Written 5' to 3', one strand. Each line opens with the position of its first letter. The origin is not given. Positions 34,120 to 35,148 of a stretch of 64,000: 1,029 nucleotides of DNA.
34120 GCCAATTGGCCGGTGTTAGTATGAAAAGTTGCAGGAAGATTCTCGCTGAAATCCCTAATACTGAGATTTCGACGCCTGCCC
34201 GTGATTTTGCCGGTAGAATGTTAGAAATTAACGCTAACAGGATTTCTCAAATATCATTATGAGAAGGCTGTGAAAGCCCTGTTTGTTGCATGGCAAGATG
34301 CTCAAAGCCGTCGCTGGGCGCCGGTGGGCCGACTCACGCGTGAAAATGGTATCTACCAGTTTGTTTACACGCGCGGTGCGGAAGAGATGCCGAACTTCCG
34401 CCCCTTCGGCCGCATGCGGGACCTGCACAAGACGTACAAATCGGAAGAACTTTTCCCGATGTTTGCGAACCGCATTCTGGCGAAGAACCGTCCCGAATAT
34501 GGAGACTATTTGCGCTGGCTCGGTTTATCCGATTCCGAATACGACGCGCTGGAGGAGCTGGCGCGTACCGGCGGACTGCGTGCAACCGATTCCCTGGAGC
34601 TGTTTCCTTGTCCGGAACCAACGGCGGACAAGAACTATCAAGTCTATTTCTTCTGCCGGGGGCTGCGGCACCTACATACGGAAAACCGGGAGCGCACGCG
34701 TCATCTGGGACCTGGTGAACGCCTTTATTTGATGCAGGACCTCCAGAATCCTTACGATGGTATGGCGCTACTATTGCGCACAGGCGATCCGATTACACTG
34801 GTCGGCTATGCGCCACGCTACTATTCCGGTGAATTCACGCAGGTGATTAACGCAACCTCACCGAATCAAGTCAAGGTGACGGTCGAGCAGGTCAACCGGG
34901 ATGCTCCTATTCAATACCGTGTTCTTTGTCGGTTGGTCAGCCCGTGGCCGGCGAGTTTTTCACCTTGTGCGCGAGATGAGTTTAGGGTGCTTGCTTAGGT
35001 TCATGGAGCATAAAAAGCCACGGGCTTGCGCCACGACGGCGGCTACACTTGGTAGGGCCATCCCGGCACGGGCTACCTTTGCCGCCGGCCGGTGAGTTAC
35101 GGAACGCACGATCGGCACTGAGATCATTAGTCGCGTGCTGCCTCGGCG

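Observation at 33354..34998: Split HipA-type kinase plus HipS-like::HIRAN fusion, without HipB: candidate DNA-end-sensing toxin-antitoxin or abortive-infection module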

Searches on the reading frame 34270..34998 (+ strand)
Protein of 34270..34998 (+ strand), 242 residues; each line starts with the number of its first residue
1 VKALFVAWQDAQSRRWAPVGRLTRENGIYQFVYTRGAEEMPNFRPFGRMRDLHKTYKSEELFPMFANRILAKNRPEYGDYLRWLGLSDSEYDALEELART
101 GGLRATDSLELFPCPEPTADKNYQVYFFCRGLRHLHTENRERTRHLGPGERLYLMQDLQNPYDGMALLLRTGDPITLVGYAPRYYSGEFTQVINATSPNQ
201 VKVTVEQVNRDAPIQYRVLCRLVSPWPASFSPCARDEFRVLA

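Call 3: search_protein_families(library=pfam, proteins=[window:34270-34995:+], max_evalue=1)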
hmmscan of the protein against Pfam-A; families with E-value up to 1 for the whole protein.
window:34270-34995:+ (242 aa): 3 families
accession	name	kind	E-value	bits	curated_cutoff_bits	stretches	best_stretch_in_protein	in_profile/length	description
PF08797.16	HIRAN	-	4.8e-06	26.7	24.7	1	125-223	4-92/96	HIRAN domain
PF13657.11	Couple_hipA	-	0.047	14.6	22.5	1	18-68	9-60/99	HipA N-terminal domain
PF11025.13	GP40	-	0.18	12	21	1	180-206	42-68/164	Glycoprotein GP40 of Cryptosporidium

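Call 4: search_protein_families(library=ncbifam, proteins=[window:34270-34995:+], max_evalue=1)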
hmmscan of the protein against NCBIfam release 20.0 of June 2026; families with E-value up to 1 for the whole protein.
window:34270-34995:+ (242 aa): 0 families

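Call 7: find_homologous_proteins(query=window:34270-34995:+)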
Query window:34270-34995:+ (242 aa): 540 proteins with E <= 0.001 among 906 candidates; the best 120 are listed.
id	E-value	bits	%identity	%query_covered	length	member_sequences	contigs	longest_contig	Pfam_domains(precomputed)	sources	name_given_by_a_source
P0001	1.3e-151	521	92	100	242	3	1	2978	PF08797.17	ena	-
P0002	2.4e-150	517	92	100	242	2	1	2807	PF08797.17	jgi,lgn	jgi:hypothetical protein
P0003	2.7e-146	504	89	100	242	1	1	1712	PF08797.17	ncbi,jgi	-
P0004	1.9e-144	498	88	100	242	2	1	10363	PF08797.17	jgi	-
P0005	8.3e-143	492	86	100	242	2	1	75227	PF08797.17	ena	-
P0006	3.1e-139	481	86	100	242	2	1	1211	PF08797.17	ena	-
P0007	3.1e-138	478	82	100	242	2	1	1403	PF08797.17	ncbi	-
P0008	2.4e-137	475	83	100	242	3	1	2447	PF08797.17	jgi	-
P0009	1.4e-135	469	81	100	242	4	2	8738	PF08797.17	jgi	jgi:hypothetical protein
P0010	2.6e-135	468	81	100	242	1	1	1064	PF08797.17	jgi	jgi:hypothetical protein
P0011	7.2e-135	466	81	100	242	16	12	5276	PF08797.17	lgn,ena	-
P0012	7.6e-135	466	81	100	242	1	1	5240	PF08797.17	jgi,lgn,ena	-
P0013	2.2e-133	462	81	100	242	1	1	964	PF08797.17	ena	-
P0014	2.2e-133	462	78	100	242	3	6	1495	PF08797.17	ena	-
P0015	3.4e-133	461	79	100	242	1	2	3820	PF08797.17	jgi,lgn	-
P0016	3.6e-133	461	81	100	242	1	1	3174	PF08797.17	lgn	-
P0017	4.6e-133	461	79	100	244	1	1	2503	PF08797.17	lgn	-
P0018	2.3e-132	458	80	100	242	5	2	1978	PF08797.17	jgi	-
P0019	5.0e-132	457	79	100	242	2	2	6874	PF08797.17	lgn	-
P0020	1.6e-131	456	79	100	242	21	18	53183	PF08797.17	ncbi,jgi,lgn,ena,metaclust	ncbi:MAG TPA: HIRAN domain-containing protein [Gallionella sp.]|metaclust:\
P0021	3.6e-131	454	79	100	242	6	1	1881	PF08797.17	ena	-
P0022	6.9e-131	453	79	100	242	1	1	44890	PF08797.17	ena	-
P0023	7.6e-131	453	79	100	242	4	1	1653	PF08797.17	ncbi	-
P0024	3.4e-130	451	76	100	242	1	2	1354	PF08797.17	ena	-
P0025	4.8e-130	451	80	100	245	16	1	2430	PF08797.17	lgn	-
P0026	5.5e-130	450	78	100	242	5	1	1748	PF08797.17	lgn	-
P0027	8.4e-130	450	78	100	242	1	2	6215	PF08797.17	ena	-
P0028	1.5e-129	449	79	100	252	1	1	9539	PF08797.17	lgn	-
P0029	1.6e-129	449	78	100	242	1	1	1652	PF08797.17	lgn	-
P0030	5.0e-129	447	78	100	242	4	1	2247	PF08797.17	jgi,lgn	jgi:hypothetical protein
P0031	5.5e-129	447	79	100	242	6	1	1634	PF08797.17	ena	-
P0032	5.8e-129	447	78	100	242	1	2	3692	PF08797.17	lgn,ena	-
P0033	8.2e-129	447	76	100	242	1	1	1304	PF08797.17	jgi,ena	-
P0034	1.2e-128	446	78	100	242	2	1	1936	PF08797.17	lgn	-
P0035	1.3e-128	446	79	100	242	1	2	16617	PF08797.17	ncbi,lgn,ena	ncbi:MAG: HIRAN domain-containing protein [Pseudomonadota bacterium]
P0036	1.4e-128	446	76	100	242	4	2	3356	PF08797.17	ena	-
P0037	1.6e-128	446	78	100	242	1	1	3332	PF08797.17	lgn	-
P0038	2.0e-128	445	78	100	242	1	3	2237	PF08797.17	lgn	-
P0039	2.3e-128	445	79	100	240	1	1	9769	PF08797.17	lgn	-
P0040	2.4e-128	445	76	100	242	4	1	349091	PF08797.17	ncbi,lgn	-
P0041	6.3e-128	444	77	100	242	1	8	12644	PF08797.17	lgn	-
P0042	7.7e-128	443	76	100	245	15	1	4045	PF08797.17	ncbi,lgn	-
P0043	9.2e-128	443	76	100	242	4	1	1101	PF08797.17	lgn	-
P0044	2.6e-127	442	76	100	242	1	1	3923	PF08797.17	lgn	-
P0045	4.1e-127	441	77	100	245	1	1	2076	PF08797.17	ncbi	-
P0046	6.4e-127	440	76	100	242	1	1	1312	PF08797.17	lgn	-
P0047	7.5e-127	440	78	100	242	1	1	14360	PF08797.17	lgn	-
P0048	1.4e-126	439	76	100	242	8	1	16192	PF08797.17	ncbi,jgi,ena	-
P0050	1.6e-126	439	80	95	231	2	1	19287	PF08797.17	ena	-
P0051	2.2e-126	439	76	100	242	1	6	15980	PF08797.17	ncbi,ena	-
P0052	1.3e-125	436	76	100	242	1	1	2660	PF08797.17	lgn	-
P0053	2.5e-125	435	76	100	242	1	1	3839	PF08797.17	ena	-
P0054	1.3e-124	433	76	100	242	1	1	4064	PF08797.17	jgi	jgi:hypothetical protein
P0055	3.4e-124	431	73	100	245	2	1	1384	PF08797.17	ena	-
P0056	3.6e-124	431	74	100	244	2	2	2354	PF08797.17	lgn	-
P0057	3.7e-124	431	76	100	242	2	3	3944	PF08797.17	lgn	-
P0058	9.2e-124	430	75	100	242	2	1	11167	PF08797.17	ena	-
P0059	9.5e-124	430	73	100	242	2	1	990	PF08797.17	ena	-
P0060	1.0e-123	430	75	100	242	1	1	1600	PF08797.17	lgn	-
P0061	3.0e-123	428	75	100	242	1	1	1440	PF08797.17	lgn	-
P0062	4.5e-123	428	75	100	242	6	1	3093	PF08797.17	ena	-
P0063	2.6e-122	425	73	100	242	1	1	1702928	PF08797.17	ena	-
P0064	3.0e-122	425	73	100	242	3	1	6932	PF08797.17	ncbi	-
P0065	1.0e-121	423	74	100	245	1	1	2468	PF08797.17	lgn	-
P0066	1.2e-121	423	74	100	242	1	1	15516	PF08797.17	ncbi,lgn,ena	-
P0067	2.7e-121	422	73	100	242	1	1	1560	PF08797.17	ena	-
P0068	2.0e-119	416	73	100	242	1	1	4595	PF08797.17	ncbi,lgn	-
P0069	1.1e-118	413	72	100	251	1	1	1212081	PF08797.17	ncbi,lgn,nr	ncbi:MAG: hypothetical protein GC149_01460 [Gammaproteobacteria bacterium]|nr:hypothetical protein [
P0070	1.8e-116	406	69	100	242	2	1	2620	PF08797.17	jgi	-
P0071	5.9e-116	405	71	100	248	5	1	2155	PF08797.17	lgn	-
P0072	1.2e-115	404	72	100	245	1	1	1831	PF08797.17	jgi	jgi:hypothetical protein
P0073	1.3e-115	403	71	100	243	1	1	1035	PF08797.17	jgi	jgi:hypothetical protein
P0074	2.1e-115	403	71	100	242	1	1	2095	PF08797.17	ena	-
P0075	2.1e-114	399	72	100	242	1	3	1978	PF08797.17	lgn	-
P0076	3.9e-114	399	69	100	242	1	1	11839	PF08797.17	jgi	-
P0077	4.1e-114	398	69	100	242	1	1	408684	PF08797.17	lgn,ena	-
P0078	5.1e-114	398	69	100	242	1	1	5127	PF08797.17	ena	-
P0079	6.6e-114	398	71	99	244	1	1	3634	PF08797.17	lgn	-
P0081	1.1e-112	394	69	100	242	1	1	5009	PF08797.17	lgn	-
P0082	7.2e-112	391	66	100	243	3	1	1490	PF08797.17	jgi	-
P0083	1.7e-111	390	67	100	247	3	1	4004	PF08797.17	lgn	-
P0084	1.9e-111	390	68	100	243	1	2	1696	PF08797.17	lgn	-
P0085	3.0e-111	389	67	100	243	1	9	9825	PF08797.17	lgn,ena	-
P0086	4.0e-111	389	66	100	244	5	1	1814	PF08797.17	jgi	-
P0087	7.8e-111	388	70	100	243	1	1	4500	PF08797.17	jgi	-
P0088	8.6e-111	388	68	100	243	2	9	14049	PF08797.17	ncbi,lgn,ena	-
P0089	9.5e-111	387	68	100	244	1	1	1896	PF08797.17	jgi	jgi:hypothetical protein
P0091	1.1e-110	387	70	100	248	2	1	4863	PF08797.17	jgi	jgi:hypothetical protein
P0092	1.8e-110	387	66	100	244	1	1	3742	PF08797.17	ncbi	-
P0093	2.0e-110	386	83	81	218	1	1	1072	PF08797.17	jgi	-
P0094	2.1e-110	386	67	100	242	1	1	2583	PF08797.17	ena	-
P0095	2.6e-110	386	65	100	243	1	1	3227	PF08797.17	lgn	-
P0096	4.5e-110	385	67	100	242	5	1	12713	PF08797.17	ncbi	-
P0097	6.6e-110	385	65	100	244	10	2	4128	PF08797.17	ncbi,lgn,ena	-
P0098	1.1e-109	384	65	100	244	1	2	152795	PF08797.17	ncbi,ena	-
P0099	1.3e-109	384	67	100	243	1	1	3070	PF08797.17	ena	-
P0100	1.3e-109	384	67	100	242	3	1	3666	PF08797.17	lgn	-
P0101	1.5e-109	384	68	100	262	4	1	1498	PF08797.17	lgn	-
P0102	4.6e-109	382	64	100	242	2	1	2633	PF08797.17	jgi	-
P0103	2.0e-108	380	66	100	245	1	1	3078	PF08797.17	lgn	-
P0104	2.6e-108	380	67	100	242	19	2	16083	PF08797.17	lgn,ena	-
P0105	3.0e-108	379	68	96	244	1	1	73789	PF08797.17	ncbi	ncbi:MAG: HIRAN domain-containing protein [Pseudomonadota bacterium]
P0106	4.1e-108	379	68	100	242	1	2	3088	PF08797.17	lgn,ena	-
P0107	4.3e-108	379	65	100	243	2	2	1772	PF08797.17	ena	-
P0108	5.0e-108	379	68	100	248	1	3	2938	PF08797.17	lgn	-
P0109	6.4e-108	378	65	100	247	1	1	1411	PF08797.17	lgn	-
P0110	7.4e-108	378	64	100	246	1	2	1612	PF08797.17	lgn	-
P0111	1.0e-107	378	67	100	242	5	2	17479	PF08797.17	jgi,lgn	jgi:hypothetical protein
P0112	1.2e-107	377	68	98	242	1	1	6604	PF08797.17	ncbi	-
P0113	1.4e-107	377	62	100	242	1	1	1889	PF08797.17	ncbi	ncbi:MAG: HIRAN domain-containing protein [Thiohalomonadales bacterium]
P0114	1.6e-107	377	64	100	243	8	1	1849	PF08797.17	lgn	-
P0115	1.7e-107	377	65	100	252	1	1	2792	PF08797.17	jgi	-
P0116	2.0e-107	377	67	100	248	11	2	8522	PF08797.17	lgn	-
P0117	2.9e-107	376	67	100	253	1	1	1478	PF08797.17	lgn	-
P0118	3.1e-107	376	64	100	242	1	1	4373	PF08797.17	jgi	-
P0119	3.6e-107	376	67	100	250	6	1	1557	PF08797.17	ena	-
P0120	4.0e-107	376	65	100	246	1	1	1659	PF08797.17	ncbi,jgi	-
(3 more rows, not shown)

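Call 14: search_protein_families(library=padloc, proteins=[window:34270-34995:+], max_evalue=1)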
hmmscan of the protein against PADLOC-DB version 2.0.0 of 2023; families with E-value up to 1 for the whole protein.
window:34270-34995:+ (242 aa): 7 families
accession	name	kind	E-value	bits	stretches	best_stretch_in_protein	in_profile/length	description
PDLC04347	PDC-M03B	-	2e-94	313.8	1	1-240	1-241/245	-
PDLC04348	PDC-M03B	-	3.5e-83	277.1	1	2-239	5-243/248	-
PDLC04346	PDC-M03B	-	1.3e-69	232.7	1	46-241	4-204/262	-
PDLC04350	PDC-M03B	-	1.5e-43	147.1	1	18-238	21-239/280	-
PDLC04352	PDC-M03B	-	1.4e-38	130.9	1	3-223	7-227/250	-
PDLC04349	PDC-M03B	-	6.2e-35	118.9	1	3-214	9-219/232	-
PDLC04351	PDC-M03B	-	9.7e-16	56.1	1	4-203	8-209/255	-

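Call 22: search_solved_structures(query=window:34270-34995:+, max_evalue=10, show_alignments=3)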
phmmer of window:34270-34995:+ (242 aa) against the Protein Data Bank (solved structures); distinct sequences matched with E-value up to 10: 18.
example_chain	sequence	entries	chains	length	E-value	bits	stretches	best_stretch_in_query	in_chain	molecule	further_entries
3sdx_F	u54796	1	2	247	0.017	18.1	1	109-163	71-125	NKT TCR autoreactive-Vbeta11 chain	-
6vm7_E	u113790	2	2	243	0.088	15.8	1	105-163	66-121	SILv44 T cell receptor beta chain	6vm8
5isz_E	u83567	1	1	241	0.46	13.4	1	105-163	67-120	TCRbeta chain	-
2axh_A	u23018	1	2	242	0.5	13.3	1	105-163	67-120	T cell receptor beta chain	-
8yiv_E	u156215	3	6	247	0.65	12.9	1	118-163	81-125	TCR beta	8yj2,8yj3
2wmf_A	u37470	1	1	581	0.66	12.9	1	15-85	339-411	FUCOLECTIN-RELATED PROTEIN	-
2wmh_A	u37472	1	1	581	0.66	12.9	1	15-85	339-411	FUCOLECTIN-RELATED PROTEIN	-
2wmg_A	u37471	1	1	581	0.68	12.8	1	15-85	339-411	FUCOLECTIN-RELATED PROTEIN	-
2dn7_A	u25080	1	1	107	0.84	12.6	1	14-79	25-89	Receptor-type tyrosine-protein phosphatase F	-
3nof_A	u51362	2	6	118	0.98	12.3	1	48-126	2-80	Thioredoxin TrxC | Thioredoxin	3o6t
5hhm_E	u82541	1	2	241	0.99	12.3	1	105-163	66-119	JM22 TCR beta chain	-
9nrj_B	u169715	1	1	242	0.99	12.3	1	105-163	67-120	M1-specific T cell receptor beta chain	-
4c56_B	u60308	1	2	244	1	12.3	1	105-163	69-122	T CELL RECEPTOR BETA CHAIN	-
2xn9_B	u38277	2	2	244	1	12.3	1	105-163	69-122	T CELL RECEPTOR BETA-1 CHAIN C REGION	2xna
2vlj_E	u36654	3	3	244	1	12.3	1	105-163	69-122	JM22 TCR BETA CHAIN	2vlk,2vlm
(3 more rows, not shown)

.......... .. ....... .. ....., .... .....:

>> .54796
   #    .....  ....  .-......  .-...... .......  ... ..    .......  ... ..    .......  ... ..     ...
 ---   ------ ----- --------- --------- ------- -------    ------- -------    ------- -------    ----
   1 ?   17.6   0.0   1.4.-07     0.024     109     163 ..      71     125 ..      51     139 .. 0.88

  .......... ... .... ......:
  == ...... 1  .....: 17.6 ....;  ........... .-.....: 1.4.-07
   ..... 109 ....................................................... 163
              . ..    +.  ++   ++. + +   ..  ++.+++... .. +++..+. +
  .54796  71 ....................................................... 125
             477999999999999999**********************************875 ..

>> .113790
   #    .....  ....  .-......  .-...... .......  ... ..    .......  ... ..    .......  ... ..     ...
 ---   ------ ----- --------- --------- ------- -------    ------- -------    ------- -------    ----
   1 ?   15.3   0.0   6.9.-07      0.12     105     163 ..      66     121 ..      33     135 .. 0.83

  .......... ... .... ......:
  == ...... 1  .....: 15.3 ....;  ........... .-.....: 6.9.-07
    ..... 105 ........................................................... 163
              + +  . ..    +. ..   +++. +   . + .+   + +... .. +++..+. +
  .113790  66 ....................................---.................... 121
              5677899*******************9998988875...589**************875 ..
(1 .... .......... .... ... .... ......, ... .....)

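Call 25: find_related_loci(query=window:34270-34995:+, collection=genome_contigs, flank=10000)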
Query window:34270-34995:+ (242 aa) in genome_contigs; peptide patterns used: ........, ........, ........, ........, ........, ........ (x = any residue, [..] = any of these).
289 stretches matched a pattern; 4 encode a relative of the query (tblastn E <= 1e-3); 4 distinct loci.
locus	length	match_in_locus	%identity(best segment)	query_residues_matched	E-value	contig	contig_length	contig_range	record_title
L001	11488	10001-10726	79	1-242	2e-136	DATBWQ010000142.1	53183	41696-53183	MAG TPA_asm: Gallionella sp. isolate SMAG_U7545 k141_359211, whole genome shotgun sequence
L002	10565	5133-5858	78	1-242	6e-135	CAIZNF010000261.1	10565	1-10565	MAG: uncultured Nitrosomonadales bacterium isolate Loc090116-9m_bin-0587 genome assembly, contig: bin-0587:261/722, whol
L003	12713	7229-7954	67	1-242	4e-115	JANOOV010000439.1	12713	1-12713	MAG: Gammaproteobacteria bacterium isolate VAR_43_metabat_102 VAR_43_k141_3050587, whole genome shotgun sequence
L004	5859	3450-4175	67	1-242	2e-111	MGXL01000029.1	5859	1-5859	MAG: Gammaproteobacteria bacterium RBG_16_57_12 RBG_16_scaffold_17898, whole genome shotgun sequence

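Call 27: search_solved_structures(query=A1, max_evalue=10, show_alignments=3)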
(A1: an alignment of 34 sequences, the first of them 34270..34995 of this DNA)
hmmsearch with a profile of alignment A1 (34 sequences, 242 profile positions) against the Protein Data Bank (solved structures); distinct sequences matched with E-value up to 10: 2.
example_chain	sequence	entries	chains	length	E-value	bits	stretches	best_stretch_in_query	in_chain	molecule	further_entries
8gqr_A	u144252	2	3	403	0.53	13.2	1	108-202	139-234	VioD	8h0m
3fz9_A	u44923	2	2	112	1.6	11.6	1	172-226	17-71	Glutaredoxin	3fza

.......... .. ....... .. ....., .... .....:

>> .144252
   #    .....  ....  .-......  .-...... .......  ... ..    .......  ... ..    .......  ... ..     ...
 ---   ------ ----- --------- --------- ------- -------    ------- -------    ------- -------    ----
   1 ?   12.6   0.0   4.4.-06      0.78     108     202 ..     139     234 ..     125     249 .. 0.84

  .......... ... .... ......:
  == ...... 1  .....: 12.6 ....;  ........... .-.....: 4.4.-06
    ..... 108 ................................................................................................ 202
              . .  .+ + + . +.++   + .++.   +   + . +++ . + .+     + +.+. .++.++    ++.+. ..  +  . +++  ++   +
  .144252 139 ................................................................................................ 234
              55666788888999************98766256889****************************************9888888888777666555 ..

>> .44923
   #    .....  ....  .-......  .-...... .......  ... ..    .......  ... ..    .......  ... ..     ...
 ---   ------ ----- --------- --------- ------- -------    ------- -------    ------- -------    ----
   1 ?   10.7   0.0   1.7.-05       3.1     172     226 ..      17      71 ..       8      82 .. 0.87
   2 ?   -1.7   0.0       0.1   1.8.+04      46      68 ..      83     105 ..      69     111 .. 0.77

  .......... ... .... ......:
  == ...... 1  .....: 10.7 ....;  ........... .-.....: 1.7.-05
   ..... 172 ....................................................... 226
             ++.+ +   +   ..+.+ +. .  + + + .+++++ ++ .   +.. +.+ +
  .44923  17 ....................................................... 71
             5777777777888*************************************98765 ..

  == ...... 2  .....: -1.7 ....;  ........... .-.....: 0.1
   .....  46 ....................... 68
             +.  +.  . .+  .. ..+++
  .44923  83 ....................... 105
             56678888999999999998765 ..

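Call 30: find_encoding_contigs(protein=window:34270-34998:+, flank=10000, max_places=6)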
Protein window:34270-34998:+ (242 aa): 6 contigs read that carry it; 3 places shown.
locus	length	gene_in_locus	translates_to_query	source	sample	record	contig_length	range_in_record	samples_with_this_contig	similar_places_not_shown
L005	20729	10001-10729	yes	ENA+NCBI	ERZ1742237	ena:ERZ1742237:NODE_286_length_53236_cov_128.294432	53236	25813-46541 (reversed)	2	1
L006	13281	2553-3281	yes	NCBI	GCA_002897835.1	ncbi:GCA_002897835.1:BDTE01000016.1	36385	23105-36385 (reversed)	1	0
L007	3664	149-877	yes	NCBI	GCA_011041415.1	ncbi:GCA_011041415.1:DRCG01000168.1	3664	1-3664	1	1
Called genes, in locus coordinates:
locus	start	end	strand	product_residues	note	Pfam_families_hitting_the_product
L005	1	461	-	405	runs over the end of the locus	PF00109:ketoacyl-synt, PF02801:Ketoacyl-synt_C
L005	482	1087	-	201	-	PF07977:FabA, PF22818:ApeI-like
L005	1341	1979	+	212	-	PF01209:Ubie_methyltran, PF13489:Methyltransf_23, PF02353:CMAS, PF07021:MetW, PF13847:Methyltransf_31, PF08241:Methyltransf_11, PF08242:Methyltransf_12, PF13649:Methyltransf_25, +1 more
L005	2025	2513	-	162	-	PF03358:FMN_red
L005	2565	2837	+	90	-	PF03466:LysR_substrate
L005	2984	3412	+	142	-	PF00571:CBS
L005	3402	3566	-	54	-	-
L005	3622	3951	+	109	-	PF00543:P-II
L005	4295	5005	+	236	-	PF04354:ZipA_C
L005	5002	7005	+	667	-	PF22745:Nlig-Ia, PF01653:DNA_ligase_aden, PF03120:OB_DNA_ligase, PF03119:DNA_ligase_ZBD, PF00633:HHH (faint), PF12826:HHH_2, PF14520:HHH_5, PF00533:BRCT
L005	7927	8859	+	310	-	PF00294:PfkB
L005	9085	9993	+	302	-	PF07804:HipA_C (weak)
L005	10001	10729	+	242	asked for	PF08797:HIRAN (weak)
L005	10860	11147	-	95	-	PF01722:BolA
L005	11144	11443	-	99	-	PF03795:YCII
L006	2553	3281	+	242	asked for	PF08797:HIRAN (weak)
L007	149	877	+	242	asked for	PF08797:HIRAN (weak)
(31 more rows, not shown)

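Call 31: find_encoding_contigs(protein=P0063, flank=10000, max_places=3)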
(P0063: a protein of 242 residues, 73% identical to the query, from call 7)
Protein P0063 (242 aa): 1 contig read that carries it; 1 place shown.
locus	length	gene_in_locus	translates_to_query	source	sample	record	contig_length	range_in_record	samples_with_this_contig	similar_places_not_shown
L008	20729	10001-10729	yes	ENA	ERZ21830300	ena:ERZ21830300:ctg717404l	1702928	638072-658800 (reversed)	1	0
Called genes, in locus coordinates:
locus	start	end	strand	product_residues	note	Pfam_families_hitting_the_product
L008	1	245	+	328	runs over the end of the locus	-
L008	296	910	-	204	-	-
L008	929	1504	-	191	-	-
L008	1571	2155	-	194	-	-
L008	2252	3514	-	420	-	PF00817:IMS, PF11799:IMS_C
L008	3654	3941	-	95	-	PF01381:HTH_3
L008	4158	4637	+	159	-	PF07511:DUF1525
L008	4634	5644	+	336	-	PF06834:TraU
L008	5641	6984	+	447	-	-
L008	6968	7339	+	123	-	-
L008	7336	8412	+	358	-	PF07916:TraG_N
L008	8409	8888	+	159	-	PF07916:TraG_N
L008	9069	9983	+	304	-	PF07804:HipA_C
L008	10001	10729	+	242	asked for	PF08797:HIRAN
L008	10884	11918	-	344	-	PF13505:OMP_b-brl (faint)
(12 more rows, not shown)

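Call 33: find_encoding_contigs(protein=P0069, flank=10000, max_places=2)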
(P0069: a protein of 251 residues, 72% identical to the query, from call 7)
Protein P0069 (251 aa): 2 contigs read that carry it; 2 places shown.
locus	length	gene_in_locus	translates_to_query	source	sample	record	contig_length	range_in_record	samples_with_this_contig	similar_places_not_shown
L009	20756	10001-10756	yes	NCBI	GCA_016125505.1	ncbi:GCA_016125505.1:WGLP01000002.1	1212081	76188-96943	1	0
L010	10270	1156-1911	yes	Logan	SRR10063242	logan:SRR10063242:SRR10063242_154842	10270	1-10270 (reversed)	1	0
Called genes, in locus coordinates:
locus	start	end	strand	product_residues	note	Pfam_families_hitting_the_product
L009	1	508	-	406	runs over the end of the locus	PF01757:Acyl_transf_3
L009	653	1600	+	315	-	PF00248:Aldo_ket_red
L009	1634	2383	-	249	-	-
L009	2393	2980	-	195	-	PF00959:Phage_lysozyme (faint)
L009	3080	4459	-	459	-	PF13487:HD_5, PF01966:HD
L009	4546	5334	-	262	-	PF01209:Ubie_methyltran (weak), PF13489:Methyltransf_23 (weak), PF13847:Methyltransf_31, PF08241:Methyltransf_11, PF08242:Methyltransf_12, PF13649:Methyltransf_25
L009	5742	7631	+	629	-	PF13667:ThiC-associated, PF01964:ThiC_Rad_SAM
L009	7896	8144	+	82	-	PF09720:Unstab_antitox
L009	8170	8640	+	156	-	PF05016:ParE_toxin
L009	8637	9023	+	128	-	PF01964:ThiC_Rad_SAM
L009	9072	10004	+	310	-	PF07804:HipA_C (weak)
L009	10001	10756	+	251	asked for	PF08797:HIRAN (weak)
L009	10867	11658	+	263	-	PF12686:DUF3800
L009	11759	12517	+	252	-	PF14947:HTH_45 (faint)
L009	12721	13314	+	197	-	-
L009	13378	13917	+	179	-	PF12724:Flavodoxin_5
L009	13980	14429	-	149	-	PF07813:LTXXQ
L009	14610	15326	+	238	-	PF00072:Response_reg, PF00486:Trans_reg_C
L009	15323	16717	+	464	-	PF00672:HAMP, PF00512:HisKA (weak), PF02518:HATPase_c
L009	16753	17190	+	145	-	PF03692:CxxCxxCC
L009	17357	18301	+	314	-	-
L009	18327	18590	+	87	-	-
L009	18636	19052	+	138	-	PF07007:LprI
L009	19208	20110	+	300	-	PF00892:EamA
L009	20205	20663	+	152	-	PF00892:EamA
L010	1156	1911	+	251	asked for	PF08797:HIRAN (weak)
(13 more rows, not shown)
